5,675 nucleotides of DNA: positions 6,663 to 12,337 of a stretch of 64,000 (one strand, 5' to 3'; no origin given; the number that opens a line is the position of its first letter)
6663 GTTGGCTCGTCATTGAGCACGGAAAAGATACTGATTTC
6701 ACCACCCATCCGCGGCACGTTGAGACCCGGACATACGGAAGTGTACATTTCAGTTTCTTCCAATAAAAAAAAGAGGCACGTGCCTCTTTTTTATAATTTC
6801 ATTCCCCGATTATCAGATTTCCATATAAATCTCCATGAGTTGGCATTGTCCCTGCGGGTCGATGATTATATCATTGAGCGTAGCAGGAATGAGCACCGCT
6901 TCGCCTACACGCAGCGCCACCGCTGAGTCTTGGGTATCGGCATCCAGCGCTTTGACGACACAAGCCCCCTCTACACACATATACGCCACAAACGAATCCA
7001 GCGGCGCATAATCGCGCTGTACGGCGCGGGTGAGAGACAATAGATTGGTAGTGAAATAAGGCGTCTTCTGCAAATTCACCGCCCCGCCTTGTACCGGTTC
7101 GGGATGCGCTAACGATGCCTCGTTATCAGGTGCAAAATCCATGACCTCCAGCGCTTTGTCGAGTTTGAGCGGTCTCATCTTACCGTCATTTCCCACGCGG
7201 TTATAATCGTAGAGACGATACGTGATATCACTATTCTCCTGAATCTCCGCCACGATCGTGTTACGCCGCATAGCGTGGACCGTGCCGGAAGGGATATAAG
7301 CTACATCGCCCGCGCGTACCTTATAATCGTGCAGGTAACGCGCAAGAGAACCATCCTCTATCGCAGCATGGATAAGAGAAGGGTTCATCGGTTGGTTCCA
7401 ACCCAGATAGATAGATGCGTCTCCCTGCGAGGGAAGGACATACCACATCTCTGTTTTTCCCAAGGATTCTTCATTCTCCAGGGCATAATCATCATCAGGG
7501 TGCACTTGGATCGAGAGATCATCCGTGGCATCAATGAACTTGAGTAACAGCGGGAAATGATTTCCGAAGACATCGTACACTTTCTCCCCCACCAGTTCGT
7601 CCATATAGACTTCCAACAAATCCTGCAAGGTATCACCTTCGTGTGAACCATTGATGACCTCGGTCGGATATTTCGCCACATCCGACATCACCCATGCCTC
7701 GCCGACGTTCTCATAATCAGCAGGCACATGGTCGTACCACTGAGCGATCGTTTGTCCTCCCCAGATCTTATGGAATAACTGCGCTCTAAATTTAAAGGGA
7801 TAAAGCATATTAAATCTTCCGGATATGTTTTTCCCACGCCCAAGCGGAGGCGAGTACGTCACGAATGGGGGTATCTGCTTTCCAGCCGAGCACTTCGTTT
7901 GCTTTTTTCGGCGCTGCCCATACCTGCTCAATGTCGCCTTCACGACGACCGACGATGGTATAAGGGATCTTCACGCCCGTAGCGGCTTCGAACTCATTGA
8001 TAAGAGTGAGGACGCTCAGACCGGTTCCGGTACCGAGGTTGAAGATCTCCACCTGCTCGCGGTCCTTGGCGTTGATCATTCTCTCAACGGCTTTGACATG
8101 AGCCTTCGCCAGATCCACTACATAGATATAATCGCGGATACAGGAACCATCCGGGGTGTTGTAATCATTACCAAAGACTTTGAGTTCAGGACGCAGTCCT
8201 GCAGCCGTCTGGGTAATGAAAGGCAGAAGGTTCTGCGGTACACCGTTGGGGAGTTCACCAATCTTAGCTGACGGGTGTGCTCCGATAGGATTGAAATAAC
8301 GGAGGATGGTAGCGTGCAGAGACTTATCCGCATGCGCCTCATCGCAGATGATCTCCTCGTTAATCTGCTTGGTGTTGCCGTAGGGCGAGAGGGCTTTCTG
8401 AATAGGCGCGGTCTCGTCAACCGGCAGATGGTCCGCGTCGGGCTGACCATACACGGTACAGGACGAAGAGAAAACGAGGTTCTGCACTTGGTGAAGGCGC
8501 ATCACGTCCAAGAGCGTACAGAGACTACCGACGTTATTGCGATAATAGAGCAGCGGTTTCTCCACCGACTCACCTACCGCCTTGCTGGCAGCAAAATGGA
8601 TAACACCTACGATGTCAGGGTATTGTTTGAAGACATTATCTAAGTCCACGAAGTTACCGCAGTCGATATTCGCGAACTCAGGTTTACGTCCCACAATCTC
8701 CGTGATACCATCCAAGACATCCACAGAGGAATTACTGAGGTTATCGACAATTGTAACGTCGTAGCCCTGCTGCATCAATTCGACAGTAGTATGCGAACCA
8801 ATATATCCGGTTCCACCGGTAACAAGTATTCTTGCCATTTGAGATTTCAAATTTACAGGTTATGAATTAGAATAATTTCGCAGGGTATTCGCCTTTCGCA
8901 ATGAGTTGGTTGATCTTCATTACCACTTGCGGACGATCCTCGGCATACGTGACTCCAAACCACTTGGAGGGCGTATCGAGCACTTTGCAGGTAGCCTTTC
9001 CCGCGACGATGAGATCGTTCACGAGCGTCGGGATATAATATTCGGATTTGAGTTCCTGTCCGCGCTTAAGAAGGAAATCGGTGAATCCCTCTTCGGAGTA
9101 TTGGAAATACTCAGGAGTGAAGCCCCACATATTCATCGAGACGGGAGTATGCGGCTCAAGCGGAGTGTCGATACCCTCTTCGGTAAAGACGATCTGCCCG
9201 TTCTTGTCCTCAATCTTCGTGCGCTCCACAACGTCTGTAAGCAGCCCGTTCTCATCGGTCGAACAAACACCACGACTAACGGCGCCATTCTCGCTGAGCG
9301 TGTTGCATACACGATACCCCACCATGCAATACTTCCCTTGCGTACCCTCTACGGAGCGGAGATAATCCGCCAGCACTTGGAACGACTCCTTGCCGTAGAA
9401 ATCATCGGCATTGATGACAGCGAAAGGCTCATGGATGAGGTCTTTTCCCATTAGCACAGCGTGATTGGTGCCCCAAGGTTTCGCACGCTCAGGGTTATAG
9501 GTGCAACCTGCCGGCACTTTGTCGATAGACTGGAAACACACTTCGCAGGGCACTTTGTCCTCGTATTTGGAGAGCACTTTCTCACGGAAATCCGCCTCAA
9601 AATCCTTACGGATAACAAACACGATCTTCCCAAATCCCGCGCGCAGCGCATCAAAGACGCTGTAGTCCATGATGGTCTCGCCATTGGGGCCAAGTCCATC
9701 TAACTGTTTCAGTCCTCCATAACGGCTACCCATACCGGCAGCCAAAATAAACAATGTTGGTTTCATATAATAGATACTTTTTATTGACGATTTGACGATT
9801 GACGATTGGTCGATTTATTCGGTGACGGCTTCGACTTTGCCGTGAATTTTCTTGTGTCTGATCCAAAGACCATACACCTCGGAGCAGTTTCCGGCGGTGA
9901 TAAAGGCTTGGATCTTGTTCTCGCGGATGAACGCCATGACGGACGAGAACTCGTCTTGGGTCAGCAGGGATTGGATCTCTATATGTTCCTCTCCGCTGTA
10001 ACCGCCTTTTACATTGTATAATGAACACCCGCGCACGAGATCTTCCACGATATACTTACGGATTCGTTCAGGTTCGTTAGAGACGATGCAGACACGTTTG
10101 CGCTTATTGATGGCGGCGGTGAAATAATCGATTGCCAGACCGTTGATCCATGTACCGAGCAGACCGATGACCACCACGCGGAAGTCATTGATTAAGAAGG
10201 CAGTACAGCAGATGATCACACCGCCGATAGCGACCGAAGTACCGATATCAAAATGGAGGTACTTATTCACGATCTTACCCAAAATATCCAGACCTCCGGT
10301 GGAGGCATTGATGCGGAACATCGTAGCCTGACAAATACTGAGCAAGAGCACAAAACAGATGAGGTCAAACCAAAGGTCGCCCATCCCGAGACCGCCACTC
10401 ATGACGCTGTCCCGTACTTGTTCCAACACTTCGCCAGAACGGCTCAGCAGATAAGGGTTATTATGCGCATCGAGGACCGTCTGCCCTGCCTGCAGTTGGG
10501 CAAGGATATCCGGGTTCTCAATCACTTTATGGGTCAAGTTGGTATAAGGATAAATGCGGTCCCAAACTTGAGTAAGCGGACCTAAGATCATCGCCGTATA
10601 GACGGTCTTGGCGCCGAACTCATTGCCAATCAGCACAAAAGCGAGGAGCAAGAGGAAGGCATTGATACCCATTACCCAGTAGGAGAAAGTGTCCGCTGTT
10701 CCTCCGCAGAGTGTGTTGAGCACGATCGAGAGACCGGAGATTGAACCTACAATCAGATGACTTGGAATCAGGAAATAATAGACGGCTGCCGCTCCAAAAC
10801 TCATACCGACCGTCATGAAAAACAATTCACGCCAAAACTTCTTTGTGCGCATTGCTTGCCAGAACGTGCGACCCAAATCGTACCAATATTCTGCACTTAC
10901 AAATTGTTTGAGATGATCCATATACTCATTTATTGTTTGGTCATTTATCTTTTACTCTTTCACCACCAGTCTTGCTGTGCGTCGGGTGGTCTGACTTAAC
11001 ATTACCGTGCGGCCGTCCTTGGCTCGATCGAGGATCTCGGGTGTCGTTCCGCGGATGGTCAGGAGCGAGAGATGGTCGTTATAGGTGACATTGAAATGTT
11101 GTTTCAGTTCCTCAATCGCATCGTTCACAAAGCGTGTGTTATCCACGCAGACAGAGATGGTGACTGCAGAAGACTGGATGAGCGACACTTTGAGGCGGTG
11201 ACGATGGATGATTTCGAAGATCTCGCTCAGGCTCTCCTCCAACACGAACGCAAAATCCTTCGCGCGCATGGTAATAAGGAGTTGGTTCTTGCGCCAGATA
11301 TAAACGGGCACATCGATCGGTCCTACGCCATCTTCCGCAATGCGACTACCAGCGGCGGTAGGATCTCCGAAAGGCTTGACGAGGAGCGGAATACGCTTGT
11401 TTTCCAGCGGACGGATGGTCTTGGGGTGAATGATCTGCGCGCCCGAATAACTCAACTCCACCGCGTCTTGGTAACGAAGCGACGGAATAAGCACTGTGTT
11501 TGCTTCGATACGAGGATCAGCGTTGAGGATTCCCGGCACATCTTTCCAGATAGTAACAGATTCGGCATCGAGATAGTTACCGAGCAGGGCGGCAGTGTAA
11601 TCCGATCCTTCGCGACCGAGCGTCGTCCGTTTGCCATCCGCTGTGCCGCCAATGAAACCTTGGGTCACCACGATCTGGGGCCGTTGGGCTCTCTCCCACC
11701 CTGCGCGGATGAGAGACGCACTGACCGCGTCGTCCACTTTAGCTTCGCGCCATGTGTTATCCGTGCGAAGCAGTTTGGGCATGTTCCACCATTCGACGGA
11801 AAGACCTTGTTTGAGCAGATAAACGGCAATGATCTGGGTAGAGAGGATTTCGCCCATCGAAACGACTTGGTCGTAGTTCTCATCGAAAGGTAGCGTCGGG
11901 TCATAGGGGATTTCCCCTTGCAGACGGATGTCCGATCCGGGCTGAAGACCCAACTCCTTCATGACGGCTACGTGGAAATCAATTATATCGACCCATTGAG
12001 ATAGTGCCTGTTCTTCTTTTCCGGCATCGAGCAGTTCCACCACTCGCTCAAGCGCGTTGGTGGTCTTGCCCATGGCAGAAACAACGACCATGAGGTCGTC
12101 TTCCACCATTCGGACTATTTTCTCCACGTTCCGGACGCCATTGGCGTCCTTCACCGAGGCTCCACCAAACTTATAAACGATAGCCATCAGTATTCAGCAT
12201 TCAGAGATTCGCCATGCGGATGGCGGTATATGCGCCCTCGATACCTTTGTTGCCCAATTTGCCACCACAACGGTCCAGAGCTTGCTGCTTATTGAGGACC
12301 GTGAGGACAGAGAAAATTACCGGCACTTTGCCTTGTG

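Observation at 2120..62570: Dispersed families of 7-8 bp short tandem repeat arrays at gene junctions and in-frame inside genes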

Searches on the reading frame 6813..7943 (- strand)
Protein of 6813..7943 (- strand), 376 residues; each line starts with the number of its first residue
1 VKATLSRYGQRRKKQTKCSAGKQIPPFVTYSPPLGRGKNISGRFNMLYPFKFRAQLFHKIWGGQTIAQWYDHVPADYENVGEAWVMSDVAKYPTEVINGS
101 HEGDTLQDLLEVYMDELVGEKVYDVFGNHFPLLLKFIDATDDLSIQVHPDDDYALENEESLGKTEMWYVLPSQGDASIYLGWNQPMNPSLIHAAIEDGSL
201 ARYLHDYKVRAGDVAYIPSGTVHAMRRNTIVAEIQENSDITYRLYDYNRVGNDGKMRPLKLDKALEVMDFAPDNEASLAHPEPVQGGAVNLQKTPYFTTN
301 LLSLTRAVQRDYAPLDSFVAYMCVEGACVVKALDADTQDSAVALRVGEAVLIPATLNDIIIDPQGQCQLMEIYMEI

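Call 16: search_protein_families(library=pfam, proteins=[window:6813-7943:-])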
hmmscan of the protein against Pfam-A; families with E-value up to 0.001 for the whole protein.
window:6813-7943:- (376 aa): 3 families
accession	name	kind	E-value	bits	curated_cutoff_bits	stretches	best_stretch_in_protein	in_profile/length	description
PF20511.4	PMI_typeI_cat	-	3.4e-12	47.1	22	1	50-153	2-106/143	Phosphomannose isomerase type I, catalytic domain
PF07883.17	Cupin_2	-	2.3e-05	24.5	27.2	0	206-228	37-58/70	Cupin domain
PF21621.3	MPI_cupin_dom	-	0.00023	21.5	27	1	293-373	7-78/79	Mannose-6-phosphate isomerase, cupin domain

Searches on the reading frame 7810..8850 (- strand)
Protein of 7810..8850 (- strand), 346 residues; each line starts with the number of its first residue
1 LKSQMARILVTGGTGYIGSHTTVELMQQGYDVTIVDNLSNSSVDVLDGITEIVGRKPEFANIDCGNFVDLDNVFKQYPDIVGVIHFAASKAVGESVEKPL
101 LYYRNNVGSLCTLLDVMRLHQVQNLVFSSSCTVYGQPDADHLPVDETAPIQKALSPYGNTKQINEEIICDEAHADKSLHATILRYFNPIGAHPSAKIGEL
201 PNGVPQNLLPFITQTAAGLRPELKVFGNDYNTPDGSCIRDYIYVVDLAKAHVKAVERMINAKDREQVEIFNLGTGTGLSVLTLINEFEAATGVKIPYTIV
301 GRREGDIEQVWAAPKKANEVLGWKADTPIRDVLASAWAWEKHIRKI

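Call 16: search_protein_families(library=pfam, proteins=[window:7810-8850:-])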
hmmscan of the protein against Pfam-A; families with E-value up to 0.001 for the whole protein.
window:7810-8850:- (346 aa): 8 families
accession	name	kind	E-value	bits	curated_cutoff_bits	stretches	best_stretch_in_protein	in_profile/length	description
PF16363.11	GDP_Man_Dehyd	-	6.7e-50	170.8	27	1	9-333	1-329/332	GDP-mannose 4,6 dehydratase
PF01370.27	Epimerase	-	2e-49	168.6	20.9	1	8-272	1-239/240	NAD dependent epimerase/dehydratase family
PF01073.25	3Beta_HSD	-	7.3e-15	55.2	22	1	9-169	1-158/280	3-beta hydroxysteroid dehydrogenase/isomerase family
PF02719.21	Polysacc_synt_2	-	1.7e-07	31.1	20.2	1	8-129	1-127/293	Polysaccharide biosynthesis protein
PF04321.23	RmlD_sub_bind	-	6.4e-07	29.2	27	1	7-171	2-139/287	RmlD substrate binding domain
PF07993.18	NAD_binding_4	-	1.5e-05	24.8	20.1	0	83-185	92-204/258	Male sterility protein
PF00106.31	adh_short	-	2.6e-05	24.2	26.6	1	8-84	3-78/195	short chain dehydrogenase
PF13460.12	NAD_binding_10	-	0.00031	21.1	27.2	1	12-167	1-130/184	NAD(P)H-binding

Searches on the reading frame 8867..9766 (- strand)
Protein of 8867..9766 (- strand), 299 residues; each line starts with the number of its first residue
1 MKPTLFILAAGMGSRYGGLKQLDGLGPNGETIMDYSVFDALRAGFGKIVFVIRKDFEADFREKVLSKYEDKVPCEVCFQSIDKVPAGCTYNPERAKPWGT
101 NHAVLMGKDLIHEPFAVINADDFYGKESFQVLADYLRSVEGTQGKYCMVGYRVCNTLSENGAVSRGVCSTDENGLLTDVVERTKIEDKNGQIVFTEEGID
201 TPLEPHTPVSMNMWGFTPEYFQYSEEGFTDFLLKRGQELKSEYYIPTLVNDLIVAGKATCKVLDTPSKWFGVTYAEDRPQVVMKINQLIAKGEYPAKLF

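Call 16: search_protein_families(library=pfam, proteins=[window:8867-9766:-])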
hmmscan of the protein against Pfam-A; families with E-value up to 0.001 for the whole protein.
window:8867-9766:- (299 aa): 2 families
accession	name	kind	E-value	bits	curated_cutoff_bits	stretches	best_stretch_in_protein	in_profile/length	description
PF12804.13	NTP_transf_3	-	9.5e-05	23.1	27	1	6-74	2-69/160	MobA-like NTP transferase domain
PF00483.29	NTP_transferase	-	0.00064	19.8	21.2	1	28-222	29-186/245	Nucleotidyl transferase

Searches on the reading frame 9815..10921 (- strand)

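Call 16: search_protein_families(library=pfam, proteins=[window:9815-10921:-])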
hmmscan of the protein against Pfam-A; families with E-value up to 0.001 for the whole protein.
window:9815-10921:- (368 aa): 2 families
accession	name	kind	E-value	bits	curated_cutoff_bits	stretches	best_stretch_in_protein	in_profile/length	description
PF02588.21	YitT_membrane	-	1.2e-31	110.1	24.3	2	187-291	100-204/205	Uncharacterised 5xTM membrane BCR, YitT family COG1284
PF10035.14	DUF2179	-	3.4e-10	40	22.8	1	297-351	1-55/55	Uncharacterized protein conserved in bacteria (DUF2179)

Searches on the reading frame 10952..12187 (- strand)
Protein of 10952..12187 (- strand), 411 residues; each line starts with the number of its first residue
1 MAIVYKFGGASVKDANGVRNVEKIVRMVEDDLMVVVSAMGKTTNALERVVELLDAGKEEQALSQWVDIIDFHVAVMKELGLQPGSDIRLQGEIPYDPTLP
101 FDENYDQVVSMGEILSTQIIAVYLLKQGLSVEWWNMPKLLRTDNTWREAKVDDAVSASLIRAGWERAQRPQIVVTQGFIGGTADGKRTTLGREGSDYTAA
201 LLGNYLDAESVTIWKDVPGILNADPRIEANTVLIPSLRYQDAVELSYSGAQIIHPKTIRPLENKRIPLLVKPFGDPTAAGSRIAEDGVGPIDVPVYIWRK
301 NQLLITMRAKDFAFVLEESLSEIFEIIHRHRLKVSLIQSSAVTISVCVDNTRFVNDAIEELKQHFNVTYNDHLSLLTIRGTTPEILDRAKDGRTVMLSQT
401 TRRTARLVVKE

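Call 16: search_protein_families(library=pfam, proteins=[window:10952-12187:-])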
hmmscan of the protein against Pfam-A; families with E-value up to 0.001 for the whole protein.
window:10952-12187:- (411 aa): 1 family
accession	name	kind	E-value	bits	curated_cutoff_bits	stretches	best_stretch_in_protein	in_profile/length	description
PF00696.33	AA_kinase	-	5.8e-40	137.9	24.9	1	1-270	1-232/234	Amino acid kinase family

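Call 17: find_related_loci(query=window:10952-12187:-, collection=genome_contigs, flank=10000)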
Query window:10952-12187:- (411 aa) in genome_contigs; peptide patterns used: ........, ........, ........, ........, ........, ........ (x = any residue, [..] = any of these).
600 stretches matched a pattern (row limit reached: there are more); 591 encode a relative of the query (tblastn E <= 1e-3); the best 80 are kept; 80 distinct loci.
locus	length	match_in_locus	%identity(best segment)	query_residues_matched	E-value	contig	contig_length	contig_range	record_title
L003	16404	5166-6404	88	4-411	0e+0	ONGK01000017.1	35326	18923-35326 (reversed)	uncultured Bacteroidales bacterium isolate RUG281 genome assembly, contig: scaffold_561, whole genome shotgun sequence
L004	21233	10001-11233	88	1-411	0e+0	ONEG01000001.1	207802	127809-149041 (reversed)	uncultured Bacteroidales bacterium isolate RUG225 genome assembly, contig: scaffold_17, whole genome shotgun sequence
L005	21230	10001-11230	88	4-411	0e+0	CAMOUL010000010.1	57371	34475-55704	MAG: uncultured Bacteroidales bacterium isolate SRR873603_bin.57_metaWRAP_v1.3_MAG genome assembly, contig: NODE_924_len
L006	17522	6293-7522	87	4-411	0e+0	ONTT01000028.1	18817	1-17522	uncultured Bacteroidales bacterium isolate RUG631 genome assembly, contig: scaffold_3052, whole genome shotgun sequence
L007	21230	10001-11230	86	4-411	0e+0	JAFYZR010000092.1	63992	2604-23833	MAG: Paludibacteraceae bacterium isolate RGIG7568 Water_buffalos_Omasum-3__c572703, whole genome shotgun sequence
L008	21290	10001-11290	84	4-411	0e+0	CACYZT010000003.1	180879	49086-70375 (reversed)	MAG: uncultured Bacteroidales bacterium isolate RUG12423 genome assembly, contig: RUG12423_asm_3, whole genome shotgun s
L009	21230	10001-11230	86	4-411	0e+0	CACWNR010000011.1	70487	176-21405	MAG: uncultured Bacteroidales bacterium isolate RUG10750 genome assembly, contig: RUG10750_asm_11, whole genome shotgun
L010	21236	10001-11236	86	1-411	0e+0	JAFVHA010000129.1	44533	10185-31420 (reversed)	MAG: Paludibacteraceae bacterium isolate RGIG5163 Sheep_Abomasum-5__c406318, whole genome shotgun sequence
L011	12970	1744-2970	87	4-411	0e+0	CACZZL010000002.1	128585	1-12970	MAG: uncultured Bacteroidales bacterium isolate RUG13090 genome assembly, contig: RUG13090_asm_2, whole genome shotgun s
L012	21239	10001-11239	86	1-411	0e+0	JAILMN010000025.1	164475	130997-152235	MAG: Paludibacteraceae bacterium isolate RUI255 k141_16234952_flag=0_multi=17.9164_len=164475, whole genome shotgun sequ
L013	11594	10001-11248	85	4-411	0e+0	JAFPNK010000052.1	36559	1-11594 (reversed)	MAG: Paludibacteraceae bacterium isolate RGIG1302 Dairy_cattle_Rumen-5__c888189, whole genome shotgun sequence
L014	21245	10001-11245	84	1-411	0e+0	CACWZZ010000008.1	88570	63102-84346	MAG: uncultured Bacteroidales bacterium isolate RUG11067 genome assembly, contig: RUG11067_asm_8, whole genome shotgun s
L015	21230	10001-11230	86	4-411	0e+0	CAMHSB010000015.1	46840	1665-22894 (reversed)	MAG: uncultured Bacteroidales bacterium isolate SRR11784295_bin.42_metaWRAP_v1.3_MAG genome assembly, contig: ERZ1220261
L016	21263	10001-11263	83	1-411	0e+0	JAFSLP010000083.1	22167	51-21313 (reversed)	MAG: Paludibacteraceae bacterium isolate RGIG3254 Goat_Reticulum-3__c551749, whole genome shotgun sequence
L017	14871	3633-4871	85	4-411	0e+0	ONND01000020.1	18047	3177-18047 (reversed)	uncultured Bacteroidales bacterium isolate RUG456 genome assembly, contig: scaffold_1950, whole genome shotgun sequence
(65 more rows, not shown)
